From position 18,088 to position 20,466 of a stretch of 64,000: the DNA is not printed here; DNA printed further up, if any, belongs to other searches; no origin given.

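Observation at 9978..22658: Co-directional seven-gene signalling cluster: orphan SBP, giant kinase, PLP enzyme-REC-REC, three stand-alone receivers, GNAT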

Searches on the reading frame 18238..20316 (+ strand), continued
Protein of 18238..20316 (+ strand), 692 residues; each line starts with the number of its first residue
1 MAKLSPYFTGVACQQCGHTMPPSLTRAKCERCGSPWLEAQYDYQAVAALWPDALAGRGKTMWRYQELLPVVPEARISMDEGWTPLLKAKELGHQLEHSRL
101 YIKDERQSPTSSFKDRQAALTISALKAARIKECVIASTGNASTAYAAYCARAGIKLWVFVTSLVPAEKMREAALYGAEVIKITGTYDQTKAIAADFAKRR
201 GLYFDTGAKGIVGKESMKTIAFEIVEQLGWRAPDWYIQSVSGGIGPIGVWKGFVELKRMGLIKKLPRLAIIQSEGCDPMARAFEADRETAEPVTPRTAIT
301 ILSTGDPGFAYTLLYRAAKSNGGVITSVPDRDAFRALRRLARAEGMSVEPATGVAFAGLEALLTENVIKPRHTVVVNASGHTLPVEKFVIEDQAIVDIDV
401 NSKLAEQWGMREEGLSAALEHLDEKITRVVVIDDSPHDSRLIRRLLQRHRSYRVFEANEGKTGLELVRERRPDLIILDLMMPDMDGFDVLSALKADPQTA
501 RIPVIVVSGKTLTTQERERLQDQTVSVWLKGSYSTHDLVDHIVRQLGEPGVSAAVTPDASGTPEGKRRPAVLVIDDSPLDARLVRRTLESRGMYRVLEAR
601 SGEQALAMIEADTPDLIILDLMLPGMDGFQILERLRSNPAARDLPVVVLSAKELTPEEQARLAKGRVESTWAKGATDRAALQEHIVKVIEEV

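Call 18: find_related_loci(query=A1, collection=genome_contigs, flank=10000)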
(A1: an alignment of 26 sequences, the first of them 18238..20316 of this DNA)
Query A1 (692 aa) in genome_contigs; peptide patterns used: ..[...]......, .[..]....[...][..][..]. (x = any residue, [..] = any of these).
598 stretches matched a pattern (row limit reached: there are more); 596 encode a relative of the query (tblastn E <= 1e-3); the best 80 are kept; 80 distinct loci.
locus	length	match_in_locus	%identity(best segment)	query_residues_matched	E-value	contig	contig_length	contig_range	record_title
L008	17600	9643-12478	61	8-691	0e+0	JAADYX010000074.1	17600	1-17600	MAG: Chloroflexi bacterium isolate TC_195 k99_600581, whole genome shotgun sequence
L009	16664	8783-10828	57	8-691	0e+0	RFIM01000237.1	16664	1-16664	MAG: Chloroflexota bacterium isolate J076 k99_693015, whole genome shotgun sequence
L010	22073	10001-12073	56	8-691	0e+0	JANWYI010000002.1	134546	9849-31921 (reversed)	MAG: Anaerolineae bacterium isolate SKYG67 NODE_2_length_134546_cov_18.585780, whole genome shotgun sequence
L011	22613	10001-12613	54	4-689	0e+0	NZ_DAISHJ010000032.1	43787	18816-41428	MAG: Aggregatilinea sp. isolate CTOTU56 NODE_423_length_43787_cov_4.074522, whole genome shotgun sequence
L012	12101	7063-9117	56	8-691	0e+0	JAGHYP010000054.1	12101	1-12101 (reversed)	MAG: Chloroflexota bacterium isolate 629H.12 NODE_874_length_12101_cov_5.221484, whole genome shotgun sequence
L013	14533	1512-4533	53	11-691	0e+0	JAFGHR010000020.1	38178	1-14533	MAG: Anaerolineae bacterium isolate Zod_Metabat.151 k87_3112353, whole genome shotgun sequence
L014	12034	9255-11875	54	8-692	0e+0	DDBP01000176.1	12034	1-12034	MAG TPA_asm: Anaerolineales bacterium UBA2029 UBA2029_contig_1068, whole genome shotgun sequence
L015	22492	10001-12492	53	8-691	0e+0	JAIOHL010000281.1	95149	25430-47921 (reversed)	MAG: Anaerolineae bacterium isolate MAG_03 contig_266511, whole genome shotgun sequence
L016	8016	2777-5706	53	8-691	0e+0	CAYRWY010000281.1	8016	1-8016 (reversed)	MAG TPA_asm: uncultured Anaerolineaceae bacterium isolate binchicken_co20_393 genome assembly, contig: NODE_16123_length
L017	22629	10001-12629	53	4-691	0e+0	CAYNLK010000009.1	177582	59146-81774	MAG TPA_asm: uncultured Caldilineaceae bacterium isolate binchicken_co44_236 genome assembly, contig: NODE_95_length_177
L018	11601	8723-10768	55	8-691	0e+0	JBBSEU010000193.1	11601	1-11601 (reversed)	MAG: Aggregatilineales bacterium isolate LS1_sbin.58 LS1_sbin.58_K_1642293_L_11601_cov_11.6130, whole genome shotgun seq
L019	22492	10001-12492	53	8-691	0e+0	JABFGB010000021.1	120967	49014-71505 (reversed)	MAG: Chloroflexota bacterium isolate CFX10 c_000000000021, whole genome shotgun sequence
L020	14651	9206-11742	53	8-692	0e+0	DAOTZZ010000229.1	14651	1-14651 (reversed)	MAG TPA_asm: Anaerolineae bacterium isolate H61_594 k121_687256, whole genome shotgun sequence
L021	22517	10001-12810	54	5-692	0e+0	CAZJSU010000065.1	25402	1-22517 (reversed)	MAG TPA_asm: uncultured Anaerolineaceae bacterium isolate SRP268622_co1_277 genome assembly, contig: NODE_3985_length_25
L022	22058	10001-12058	54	8-690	0e+0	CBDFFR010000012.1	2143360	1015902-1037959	MAG: Aggregatilineales bacterium isolate 104f95c2-cf72-426b-bb91-f208241fe8be genome assembly, contig: contig_12, whole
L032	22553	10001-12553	53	8-689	0e+0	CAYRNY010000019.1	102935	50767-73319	MAG TPA_asm: uncultured Anaerolineaceae bacterium isolate SRP141376_co2_369 genome assembly, contig: NODE_510_length_102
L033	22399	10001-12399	54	8-687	0e+0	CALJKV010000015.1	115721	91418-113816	MAG TPA_asm: uncultured Chloroflexi bacterium isolate SRR6227243_bin.47_CONCOCT_v1.1_MAG genome assembly, contig: ERZ795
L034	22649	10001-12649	51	1-689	0e+0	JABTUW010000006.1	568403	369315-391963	MAG: Anaerolineales bacterium isolate H5_CFX7 seq006, whole genome shotgun sequence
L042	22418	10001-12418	52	3-691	0e+0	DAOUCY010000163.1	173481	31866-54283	MAG TPA_asm: Anaerolineae bacterium isolate H89_877 182525, whole genome shotgun sequence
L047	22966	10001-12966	50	7-691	0e+0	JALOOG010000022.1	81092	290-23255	MAG: Anaerolineae bacterium isolate Prado097 scaffold_822, whole genome shotgun sequence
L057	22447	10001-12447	52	4-689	0e+0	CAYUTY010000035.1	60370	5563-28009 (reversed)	MAG TPA_asm: uncultured Anaerolineaceae bacterium isolate binchicken_co322_166 genome assembly, contig: NODE_955_length_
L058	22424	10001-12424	52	4-678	0e+0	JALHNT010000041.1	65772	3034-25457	MAG: Anaerolineae bacterium isolate Bin_70_1 c_000000002368, whole genome shotgun sequence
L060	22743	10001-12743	52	2-691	0e+0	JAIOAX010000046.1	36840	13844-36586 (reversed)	MAG: Chloroflexota bacterium isolate S1bins75 c_000000000046, whole genome shotgun sequence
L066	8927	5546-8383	52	4-692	0e+0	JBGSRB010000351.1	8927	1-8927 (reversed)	MAG: Anaerolineae bacterium isolate JTS-AC347 k141_741817, whole genome shotgun sequence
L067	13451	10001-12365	52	8-691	0e+0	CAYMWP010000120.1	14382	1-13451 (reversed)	MAG TPA_asm: uncultured Anaerolineales bacterium isolate binchicken_co334_151 genome assembly, contig: NODE_7390_length_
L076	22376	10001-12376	51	11-691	0e+0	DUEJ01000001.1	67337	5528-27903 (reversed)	MAG TPA_asm: Thermoflexia bacterium isolate G713 Contig1, whole genome shotgun sequence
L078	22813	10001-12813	50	2-691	0e+0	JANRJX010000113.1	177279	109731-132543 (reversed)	MAG: Chloroflexota bacterium isolate bins.419 k141_2521103, whole genome shotgun sequence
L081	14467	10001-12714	49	8-691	0e+0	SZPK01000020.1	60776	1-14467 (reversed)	Chloroflexi bacterium CFX2 ZYPT4scaffold_259, whole genome shotgun sequence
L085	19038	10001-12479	52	8-690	0e+0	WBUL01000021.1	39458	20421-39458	MAG: Anaerolineae bacterium isolate SB15 contig_574, whole genome shotgun sequence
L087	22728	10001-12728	53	4-691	0e+0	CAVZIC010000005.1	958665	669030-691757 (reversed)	MAG: uncultured Chloroflexia bacterium isolate MFD02416.bin.2.12 genome assembly, contig: contig_1795, whole genome shot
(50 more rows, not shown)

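Call 35: predict_structure(alignment_id=A1)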
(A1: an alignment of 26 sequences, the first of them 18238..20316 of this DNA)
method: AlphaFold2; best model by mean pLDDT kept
length: 692 residues; sequences in the alignment: 26
mean_pLDDT: 83.8   pTM: 0.59
mean pLDDT of the five models: 83.8, 82.8, 82.2, 80.8, 79.6
residues with pLDDT >= 90: 326; 70-90: 278; 50-70: 30; < 50: 58
segments of 3 or more residues with pLDDT < 50: 384-393, 395-402, 407-425, 548-565
pLDDT, mean of each block of 10 residues (from residue 1): 83 93 89 91 90 84 88 88 88 95 77 83 92 86 89 95 79 90 83 94 82 73 93 95 78 93 96 92 95 83 81 94 95 87 81 94 97 89 46 47 47 41 62 91 79 88 91 94 90 92 92 89 89 81 66 31 60 90 83 88 92 93 91 90 92 89 89 80 86 75
secondary structure, 60 per line:
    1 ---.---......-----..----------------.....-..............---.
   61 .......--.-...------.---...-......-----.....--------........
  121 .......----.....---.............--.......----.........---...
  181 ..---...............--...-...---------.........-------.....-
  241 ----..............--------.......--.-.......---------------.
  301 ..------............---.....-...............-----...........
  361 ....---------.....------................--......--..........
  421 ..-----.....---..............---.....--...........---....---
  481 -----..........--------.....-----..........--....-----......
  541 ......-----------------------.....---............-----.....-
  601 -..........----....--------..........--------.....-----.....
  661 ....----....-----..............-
elements in order (helices of 4 or more, strands of 3 or more residues): E8-13 E37-41 H43-56 H61-67 E85-87 H89-94 E100-104 H113-127 E132-136 H140-152 E155-161 H166-174 E178-182 H186-200 E203-205 H219-227 E235-239 H245-258 E267-273 H278-284 H309-320 E324-328 H330-344 H350-364 E374-378 H385-400 H403-408 H411-422 E428-432 H436-449 E453-457 H460-470 E474-477 H486-495 E504-508 H514-523 E526-529 H535-546 E570-574 H578-589 E595-599 H602-611 E616-619 H628-637 E646-650 H656-664 E669-672 H678-691

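Call 39: fold_search(model_id=the predicted structure, library=pdb)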
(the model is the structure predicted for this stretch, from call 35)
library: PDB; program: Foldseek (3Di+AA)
matches with E <= 10: 1913; with E <= 0.001: 1053
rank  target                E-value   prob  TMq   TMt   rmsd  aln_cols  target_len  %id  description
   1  2zsj_D                4.1e-23  1.00  0.43  0.82   3.3       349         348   31  Crystal structure of threonine synthase from Aquifex aeolicus VF5 (released 2008-10-21)
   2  2zsj_A                4.6e-23  1.00  0.42  0.81   2.7       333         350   32  Crystal structure of threonine synthase from Aquifex aeolicus VF5 (released 2008-10-21)
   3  2c2b_A                5.5e-23  1.00  0.51  0.78   2.7       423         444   23  Crystallographic structure of Arabidopsis thaliana Threonine synthase complexed with pyridoxal phosphate and S-adenosy (released 2005-11-28)
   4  2d1f_A                6.9e-23  1.00  0.42  0.81   6.1       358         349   29  Structure of Mycobacterium tuberculosis threonine synthase (released 2006-09-05)
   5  1uim_A                1.5e-22  1.00  0.42  0.80   3.0       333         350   33  Crystal Structure of Threonine Synthase from Thermus Thermophilus HB8, Orthorhombic Crystal Form (released 2003-11-18)
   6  6cgq_A                1.5e-22  1.00  0.41  0.81   3.5       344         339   29  Threonine synthase from Bacillus subtilis ATCC 6633 with PLP and PLP-Ala (released 2019-02-27)
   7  2c2b_C                1.8e-22  1.00  0.52  0.79   2.8       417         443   24  Crystallographic structure of Arabidopsis thaliana Threonine synthase complexed with pyridoxal phosphate and S-adenosy (released 2005-11-28)
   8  9k3c                  2.6e-22  1.00  0.48  0.75   3.6       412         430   24  Crystal Structure of CapA2 from Alistipes finegoldii in complex with PLP cofactor (released 2025-10-22)
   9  1uin_A                8.6e-22  1.00  0.42  0.80   2.9       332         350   33  Crystal Structure of Threonine Synthase from Thermus Thermophilus HB8, Trigonal Crystal Form (released 2003-11-18)
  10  1uin_B                9.7e-22  1.00  0.41  0.80   2.9       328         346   33  Crystal Structure of Threonine Synthase from Thermus Thermophilus HB8, Trigonal Crystal Form (released 2003-11-18)
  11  6nmx_A                1.4e-21  1.00  0.42  0.80   2.8       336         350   30  Threonine synthase from Bacillus subtilis ATCC 6633 with PLP and APPA (released 2019-03-13)
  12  1v7c_A                1.5e-21  1.00  0.43  0.82   2.9       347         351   32  Crystal structure of threonine synthase from thermus thermophilus hb8 in complex with a substrate analogue (released 2003-12-30)
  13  6nmx_D                1.7e-21  1.00  0.42  0.82   2.9       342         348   29  Threonine synthase from Bacillus subtilis ATCC 6633 with PLP and APPA (released 2019-03-13)
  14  6cgq_B                2.7e-21  1.00  0.41  0.80   2.8       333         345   30  Threonine synthase from Bacillus subtilis ATCC 6633 with PLP and PLP-Ala (released 2019-02-27)
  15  6nmx_B                3.8e-21  1.00  0.43  0.82   2.9       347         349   29  Threonine synthase from Bacillus subtilis ATCC 6633 with PLP and APPA (released 2019-03-13)
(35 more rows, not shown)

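Call 50: search_protein_families(library=pfam, proteins=[L014:2920-3954:+, L020:2901-3914:+, L032:1770-3080:+, L033:3480-4577:+, L034:4286-5299:+, L042:4084-5202:+, L058:3015-3998:+, L081:4745-5683:+, L087:5201-6313:+, L067:346-1635:+], max_evalue=0.0001)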
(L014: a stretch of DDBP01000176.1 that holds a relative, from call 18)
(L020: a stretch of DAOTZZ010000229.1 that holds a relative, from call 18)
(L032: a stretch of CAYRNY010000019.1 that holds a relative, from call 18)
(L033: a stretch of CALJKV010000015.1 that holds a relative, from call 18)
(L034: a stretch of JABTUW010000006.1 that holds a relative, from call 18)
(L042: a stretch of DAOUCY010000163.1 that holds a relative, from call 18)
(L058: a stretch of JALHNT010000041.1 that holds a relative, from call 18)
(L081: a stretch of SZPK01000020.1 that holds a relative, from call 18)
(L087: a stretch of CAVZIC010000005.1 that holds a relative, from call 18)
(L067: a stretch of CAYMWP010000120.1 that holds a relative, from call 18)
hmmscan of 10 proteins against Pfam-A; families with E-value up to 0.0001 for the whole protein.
L014:2920-3954:+ (344 aa): 2 families
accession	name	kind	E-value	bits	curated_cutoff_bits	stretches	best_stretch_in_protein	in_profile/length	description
PF04392.18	ABC_sub_bind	-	1.7e-47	162.5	25.9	1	63-337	16-291/293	ABC transporter substrate binding protein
PF13458.12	Peripla_BP_6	-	2e-07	31.4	31.7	1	60-222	18-183/343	Periplasmic binding protein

L020:2901-3914:+ (337 aa): 3 families
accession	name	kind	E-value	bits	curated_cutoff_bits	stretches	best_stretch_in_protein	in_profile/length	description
PF04392.18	ABC_sub_bind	-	2.7e-48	165.2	25.9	1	56-330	16-291/293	ABC transporter substrate binding protein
PF13458.12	Peripla_BP_6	-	5.1e-06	26.8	31.7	1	53-246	18-212/343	Periplasmic binding protein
PF13407.12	Peripla_BP_4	-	7.6e-05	22.8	35.1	0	181-292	8-121/258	Periplasmic binding protein domain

L032:1770-3080:+ (436 aa): 3 families
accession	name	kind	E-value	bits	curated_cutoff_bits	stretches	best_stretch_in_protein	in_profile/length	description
PF13458.12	Peripla_BP_6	-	5e-33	115.6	31.7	1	68-407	10-327/343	Periplasmic binding protein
PF01094.35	ANF_receptor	-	4.2e-10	39.6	25.4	1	95-408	20-340/353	Receptor family ligand binding region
PF13433.12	Peripla_BP_5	-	2.8e-08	33.7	27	1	200-390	120-309/363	Periplasmic binding protein domain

L033:3480-4577:+ (365 aa): 1 family
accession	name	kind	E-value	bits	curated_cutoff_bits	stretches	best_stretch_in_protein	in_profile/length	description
PF04392.18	ABC_sub_bind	-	3.5e-09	36.7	25.9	1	92-359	18-289/293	ABC transporter substrate binding protein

L034:4286-5299:+ (337 aa): 2 families
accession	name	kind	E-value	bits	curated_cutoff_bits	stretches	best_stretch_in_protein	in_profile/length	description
PF04392.18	ABC_sub_bind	-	2.4e-37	129.2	25.9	1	51-335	15-292/293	ABC transporter substrate binding protein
PF13407.12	Peripla_BP_4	-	7.6e-05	22.8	35.1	0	47-128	11-89/258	Periplasmic binding protein domain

L042:4084-5202:+ (372 aa): 3 families
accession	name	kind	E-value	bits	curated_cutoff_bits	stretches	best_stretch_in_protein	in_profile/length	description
PF09084.16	NMT1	-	5.8e-27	95.4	20.5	1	85-291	2-215/216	NMT1/THI5 like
PF13379.11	NMT1_2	-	3.6e-21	76.6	24.7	1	72-290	3-242/252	NMT1-like family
PF12974.12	Phosphonate-bd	-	4.8e-07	29.8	27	1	163-251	94-192/242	ABC transporter, phosphonate, periplasmic substrate-binding protein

L058:3015-3998:+ (327 aa): 3 families
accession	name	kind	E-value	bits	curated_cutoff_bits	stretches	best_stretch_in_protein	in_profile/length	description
PF09084.16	NMT1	-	1.1e-28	101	20.5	1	38-245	2-215/216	NMT1/THI5 like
PF13379.11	NMT1_2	-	1.2e-16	61.7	24.7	1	26-250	4-248/252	NMT1-like family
PF12974.12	Phosphonate-bd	-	5.4e-05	23.1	27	0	54-232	26-216/242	ABC transporter, phosphonate, periplasmic substrate-binding protein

L081:4745-5683:+ (312 aa): 1 family
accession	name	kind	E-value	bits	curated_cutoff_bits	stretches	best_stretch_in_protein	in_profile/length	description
PF12974.12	Phosphonate-bd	-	2.4e-29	102.9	27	1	59-277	15-220/242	ABC transporter, phosphonate, periplasmic substrate-binding protein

L087:5201-6313:+ (370 aa): 1 family
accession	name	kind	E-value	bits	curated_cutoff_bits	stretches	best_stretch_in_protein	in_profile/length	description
PF01555.25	N6_N4_Mtase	-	3.7e-19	70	26.7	1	149-201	164-216/221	DNA methylase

L067:346-1635:+ (429 aa): 3 families
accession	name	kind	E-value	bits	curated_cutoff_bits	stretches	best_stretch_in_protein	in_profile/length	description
PF13458.12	Peripla_BP_6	-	6.2e-70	237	31.7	1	64-404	2-342/343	Periplasmic binding protein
PF13433.12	Peripla_BP_5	-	2.8e-30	106.1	27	1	64-412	1-348/363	Periplasmic binding protein domain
PF01094.35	ANF_receptor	-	8.7e-25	87.9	25.4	1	87-402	6-351/353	Receptor family ligand binding region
